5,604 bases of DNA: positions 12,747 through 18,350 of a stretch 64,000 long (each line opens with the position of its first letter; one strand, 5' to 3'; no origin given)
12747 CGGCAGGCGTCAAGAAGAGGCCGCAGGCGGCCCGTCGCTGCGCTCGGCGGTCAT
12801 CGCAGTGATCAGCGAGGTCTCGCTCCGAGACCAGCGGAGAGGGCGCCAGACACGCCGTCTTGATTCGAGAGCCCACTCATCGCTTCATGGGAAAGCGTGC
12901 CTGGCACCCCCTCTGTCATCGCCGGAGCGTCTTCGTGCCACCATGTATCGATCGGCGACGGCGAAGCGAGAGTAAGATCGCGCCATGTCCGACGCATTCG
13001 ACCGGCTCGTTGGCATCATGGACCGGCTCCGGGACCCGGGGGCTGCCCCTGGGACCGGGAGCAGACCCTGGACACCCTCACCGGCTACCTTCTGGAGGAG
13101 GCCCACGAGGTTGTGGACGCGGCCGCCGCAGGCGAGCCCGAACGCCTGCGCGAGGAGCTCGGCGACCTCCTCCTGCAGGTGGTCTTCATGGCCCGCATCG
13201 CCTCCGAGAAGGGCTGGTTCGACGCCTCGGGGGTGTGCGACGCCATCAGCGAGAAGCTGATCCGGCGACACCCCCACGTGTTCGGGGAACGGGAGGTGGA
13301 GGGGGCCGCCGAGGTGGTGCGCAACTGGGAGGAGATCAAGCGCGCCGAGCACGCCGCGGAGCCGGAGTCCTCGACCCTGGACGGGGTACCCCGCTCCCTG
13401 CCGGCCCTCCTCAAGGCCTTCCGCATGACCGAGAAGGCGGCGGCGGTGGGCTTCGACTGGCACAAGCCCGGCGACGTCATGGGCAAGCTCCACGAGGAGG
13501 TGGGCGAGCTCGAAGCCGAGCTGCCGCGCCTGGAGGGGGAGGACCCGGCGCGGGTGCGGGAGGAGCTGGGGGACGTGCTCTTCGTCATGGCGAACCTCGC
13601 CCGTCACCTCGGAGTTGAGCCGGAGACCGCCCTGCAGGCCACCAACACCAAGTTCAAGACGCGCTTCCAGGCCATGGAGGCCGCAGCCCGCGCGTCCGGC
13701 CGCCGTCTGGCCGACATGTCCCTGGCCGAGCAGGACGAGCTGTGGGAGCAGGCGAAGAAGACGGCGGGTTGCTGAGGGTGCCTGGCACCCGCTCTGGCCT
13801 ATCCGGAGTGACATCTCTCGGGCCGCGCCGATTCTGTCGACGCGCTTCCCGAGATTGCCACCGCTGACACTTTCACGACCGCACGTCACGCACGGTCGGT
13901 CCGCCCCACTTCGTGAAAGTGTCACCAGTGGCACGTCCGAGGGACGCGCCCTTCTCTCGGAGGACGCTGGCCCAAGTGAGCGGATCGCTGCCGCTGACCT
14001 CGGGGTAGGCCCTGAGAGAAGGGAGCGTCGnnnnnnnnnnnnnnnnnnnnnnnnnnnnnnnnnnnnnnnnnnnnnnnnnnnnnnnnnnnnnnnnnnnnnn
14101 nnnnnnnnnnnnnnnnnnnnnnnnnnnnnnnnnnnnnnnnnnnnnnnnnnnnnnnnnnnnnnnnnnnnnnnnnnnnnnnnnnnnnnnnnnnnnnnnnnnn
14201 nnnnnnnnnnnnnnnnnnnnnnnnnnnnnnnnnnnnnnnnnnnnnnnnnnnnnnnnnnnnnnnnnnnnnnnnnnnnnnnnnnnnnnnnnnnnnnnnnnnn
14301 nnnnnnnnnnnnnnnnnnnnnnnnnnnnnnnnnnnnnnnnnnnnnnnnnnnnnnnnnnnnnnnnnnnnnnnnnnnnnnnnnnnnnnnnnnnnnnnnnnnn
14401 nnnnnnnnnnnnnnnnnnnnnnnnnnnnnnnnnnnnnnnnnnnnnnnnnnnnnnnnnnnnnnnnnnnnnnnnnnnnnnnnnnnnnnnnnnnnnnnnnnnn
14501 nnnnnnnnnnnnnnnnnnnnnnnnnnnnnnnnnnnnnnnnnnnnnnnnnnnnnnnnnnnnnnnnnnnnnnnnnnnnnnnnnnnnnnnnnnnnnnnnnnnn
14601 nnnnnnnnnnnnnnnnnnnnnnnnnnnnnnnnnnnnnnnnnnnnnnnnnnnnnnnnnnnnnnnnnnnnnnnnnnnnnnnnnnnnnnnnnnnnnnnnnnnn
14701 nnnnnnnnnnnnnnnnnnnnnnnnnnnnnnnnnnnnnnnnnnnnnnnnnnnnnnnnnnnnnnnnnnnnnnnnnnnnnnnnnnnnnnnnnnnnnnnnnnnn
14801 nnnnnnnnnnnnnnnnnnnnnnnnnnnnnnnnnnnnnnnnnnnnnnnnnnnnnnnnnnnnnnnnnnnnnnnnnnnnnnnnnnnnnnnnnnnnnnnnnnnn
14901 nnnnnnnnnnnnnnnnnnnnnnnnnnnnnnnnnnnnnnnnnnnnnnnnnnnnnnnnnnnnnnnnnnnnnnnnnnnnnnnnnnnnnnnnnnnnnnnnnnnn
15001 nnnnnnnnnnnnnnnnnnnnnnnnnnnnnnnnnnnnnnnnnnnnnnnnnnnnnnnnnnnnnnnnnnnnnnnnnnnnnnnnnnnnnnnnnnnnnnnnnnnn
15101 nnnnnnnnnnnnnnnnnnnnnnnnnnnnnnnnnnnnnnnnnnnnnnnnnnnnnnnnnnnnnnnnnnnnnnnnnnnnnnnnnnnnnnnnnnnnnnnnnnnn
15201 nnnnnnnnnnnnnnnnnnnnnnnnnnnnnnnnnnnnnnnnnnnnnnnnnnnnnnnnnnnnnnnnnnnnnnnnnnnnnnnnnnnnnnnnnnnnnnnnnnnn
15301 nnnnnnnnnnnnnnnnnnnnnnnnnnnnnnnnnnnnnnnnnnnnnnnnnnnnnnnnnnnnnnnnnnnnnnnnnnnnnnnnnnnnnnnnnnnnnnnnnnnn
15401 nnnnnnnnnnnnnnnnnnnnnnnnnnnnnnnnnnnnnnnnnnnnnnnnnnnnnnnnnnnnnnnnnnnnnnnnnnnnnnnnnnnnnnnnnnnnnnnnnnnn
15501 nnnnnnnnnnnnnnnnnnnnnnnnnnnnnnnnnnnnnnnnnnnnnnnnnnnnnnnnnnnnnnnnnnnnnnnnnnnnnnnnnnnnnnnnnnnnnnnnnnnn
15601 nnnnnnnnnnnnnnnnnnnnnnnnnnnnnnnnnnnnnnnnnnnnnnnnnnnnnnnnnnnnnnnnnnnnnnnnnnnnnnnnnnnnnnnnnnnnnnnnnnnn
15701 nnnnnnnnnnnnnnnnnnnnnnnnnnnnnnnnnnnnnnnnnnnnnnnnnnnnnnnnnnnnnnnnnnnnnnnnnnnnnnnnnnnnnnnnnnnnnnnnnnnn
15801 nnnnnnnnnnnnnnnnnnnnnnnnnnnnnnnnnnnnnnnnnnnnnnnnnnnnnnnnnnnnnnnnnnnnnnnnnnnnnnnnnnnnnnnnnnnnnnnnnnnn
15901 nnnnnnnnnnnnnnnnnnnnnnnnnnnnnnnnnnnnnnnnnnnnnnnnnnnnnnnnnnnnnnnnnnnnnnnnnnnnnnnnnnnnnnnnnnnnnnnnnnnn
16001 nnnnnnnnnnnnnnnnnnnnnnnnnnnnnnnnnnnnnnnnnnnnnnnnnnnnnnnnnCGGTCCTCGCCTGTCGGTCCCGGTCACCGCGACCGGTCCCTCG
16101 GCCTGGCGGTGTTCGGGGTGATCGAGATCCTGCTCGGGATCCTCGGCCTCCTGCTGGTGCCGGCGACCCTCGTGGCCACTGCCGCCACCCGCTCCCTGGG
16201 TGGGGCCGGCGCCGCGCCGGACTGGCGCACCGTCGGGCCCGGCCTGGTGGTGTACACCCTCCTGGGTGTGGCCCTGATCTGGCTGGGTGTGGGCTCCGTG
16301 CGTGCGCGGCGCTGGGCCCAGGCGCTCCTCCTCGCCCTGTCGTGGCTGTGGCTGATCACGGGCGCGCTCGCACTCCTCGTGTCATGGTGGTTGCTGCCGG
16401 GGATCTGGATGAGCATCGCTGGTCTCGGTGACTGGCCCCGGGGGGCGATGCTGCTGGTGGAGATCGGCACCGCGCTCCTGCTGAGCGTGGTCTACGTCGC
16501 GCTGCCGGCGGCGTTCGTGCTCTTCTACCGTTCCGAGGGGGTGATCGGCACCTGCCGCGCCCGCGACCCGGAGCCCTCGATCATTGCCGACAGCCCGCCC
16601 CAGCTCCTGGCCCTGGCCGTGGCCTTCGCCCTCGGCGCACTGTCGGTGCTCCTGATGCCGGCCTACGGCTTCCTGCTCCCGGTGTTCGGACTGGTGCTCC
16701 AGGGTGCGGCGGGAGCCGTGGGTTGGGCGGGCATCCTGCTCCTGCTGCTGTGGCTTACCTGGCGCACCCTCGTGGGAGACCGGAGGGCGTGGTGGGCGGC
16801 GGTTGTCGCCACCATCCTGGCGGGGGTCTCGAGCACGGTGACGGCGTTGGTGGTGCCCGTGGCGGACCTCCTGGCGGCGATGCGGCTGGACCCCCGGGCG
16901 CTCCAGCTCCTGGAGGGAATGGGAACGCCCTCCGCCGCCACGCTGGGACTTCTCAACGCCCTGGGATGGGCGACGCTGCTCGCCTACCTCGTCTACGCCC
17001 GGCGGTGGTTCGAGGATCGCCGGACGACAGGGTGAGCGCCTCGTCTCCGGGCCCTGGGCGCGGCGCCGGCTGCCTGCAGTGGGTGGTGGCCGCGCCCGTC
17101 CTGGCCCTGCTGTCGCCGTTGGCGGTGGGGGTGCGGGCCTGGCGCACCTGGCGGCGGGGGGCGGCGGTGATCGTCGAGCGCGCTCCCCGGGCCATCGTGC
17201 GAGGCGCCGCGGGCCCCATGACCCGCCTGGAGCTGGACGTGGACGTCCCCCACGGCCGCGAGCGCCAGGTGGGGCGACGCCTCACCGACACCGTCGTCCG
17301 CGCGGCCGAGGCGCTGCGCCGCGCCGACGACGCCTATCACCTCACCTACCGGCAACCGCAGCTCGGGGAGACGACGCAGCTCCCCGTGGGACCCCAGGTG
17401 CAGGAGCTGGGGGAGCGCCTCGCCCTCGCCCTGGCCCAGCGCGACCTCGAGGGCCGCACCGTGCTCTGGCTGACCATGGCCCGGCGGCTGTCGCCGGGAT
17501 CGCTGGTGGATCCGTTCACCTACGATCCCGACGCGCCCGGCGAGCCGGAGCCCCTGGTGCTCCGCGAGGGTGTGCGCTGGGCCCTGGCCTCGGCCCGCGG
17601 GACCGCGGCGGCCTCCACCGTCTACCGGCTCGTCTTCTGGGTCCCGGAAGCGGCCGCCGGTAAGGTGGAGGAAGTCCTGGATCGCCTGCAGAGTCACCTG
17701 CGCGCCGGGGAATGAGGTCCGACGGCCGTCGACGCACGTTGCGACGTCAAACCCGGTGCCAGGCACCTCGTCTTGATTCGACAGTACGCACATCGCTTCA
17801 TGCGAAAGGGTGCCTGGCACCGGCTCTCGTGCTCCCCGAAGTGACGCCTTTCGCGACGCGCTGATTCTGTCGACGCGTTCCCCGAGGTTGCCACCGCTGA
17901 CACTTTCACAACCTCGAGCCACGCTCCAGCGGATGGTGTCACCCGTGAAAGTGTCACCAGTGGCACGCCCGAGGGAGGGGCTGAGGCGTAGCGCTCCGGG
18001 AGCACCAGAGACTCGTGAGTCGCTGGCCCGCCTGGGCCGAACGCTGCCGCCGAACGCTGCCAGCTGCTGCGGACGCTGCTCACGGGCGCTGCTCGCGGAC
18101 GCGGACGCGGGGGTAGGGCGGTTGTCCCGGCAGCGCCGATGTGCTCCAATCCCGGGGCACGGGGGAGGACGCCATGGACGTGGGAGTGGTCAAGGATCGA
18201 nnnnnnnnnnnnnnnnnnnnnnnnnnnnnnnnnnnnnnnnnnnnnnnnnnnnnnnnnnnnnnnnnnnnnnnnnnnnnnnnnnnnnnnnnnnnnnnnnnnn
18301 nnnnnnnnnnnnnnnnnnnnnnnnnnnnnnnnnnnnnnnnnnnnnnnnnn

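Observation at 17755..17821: X element: 67-bp MITE-like unit bounded by the 13-bp palindrome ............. (10 paired copies plus 3 solos)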

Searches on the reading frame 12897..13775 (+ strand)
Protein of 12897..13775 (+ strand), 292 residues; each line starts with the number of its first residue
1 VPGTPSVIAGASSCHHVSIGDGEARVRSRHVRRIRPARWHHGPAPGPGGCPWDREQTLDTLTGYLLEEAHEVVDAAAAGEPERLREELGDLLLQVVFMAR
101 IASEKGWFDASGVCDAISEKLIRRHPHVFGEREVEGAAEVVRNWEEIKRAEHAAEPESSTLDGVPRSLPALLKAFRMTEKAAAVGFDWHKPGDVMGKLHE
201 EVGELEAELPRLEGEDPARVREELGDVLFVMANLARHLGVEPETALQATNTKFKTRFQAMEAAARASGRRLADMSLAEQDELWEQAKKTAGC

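Call 15: search_protein_families(library=pfam, proteins=[window:12897-13775:+])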
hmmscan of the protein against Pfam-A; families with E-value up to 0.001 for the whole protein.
window:12897-13775:+ (292 aa): 3 families
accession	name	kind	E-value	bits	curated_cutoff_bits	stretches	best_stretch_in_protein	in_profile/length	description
PF03819.22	MazG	-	1e-35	122.3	22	2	56-129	1-74/74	MazG nucleotide pyrophosphohydrolase domain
PF01503.22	PRA-PH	-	7e-08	33.2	21.3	0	60-95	29-64/86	Phosphoribosyl-ATP pyrophosphohydrolase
PF12643.12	MazG-like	-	2.8e-07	31.1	27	0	213-252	27-65/85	MazG-like family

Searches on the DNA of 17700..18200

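Call 73: search_rna_families(source=window, start=17700, end=18200, threshold=evalue, max_evalue=1)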
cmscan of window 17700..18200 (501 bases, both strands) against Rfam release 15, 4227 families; matches with E-value up to 1: 1.
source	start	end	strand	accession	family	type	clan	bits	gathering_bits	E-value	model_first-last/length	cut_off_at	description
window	17856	17991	+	RF03426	mir-1294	Gene; miRNA;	-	19.7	90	0.12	1-118/118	no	mir-1294 microRNA precursor family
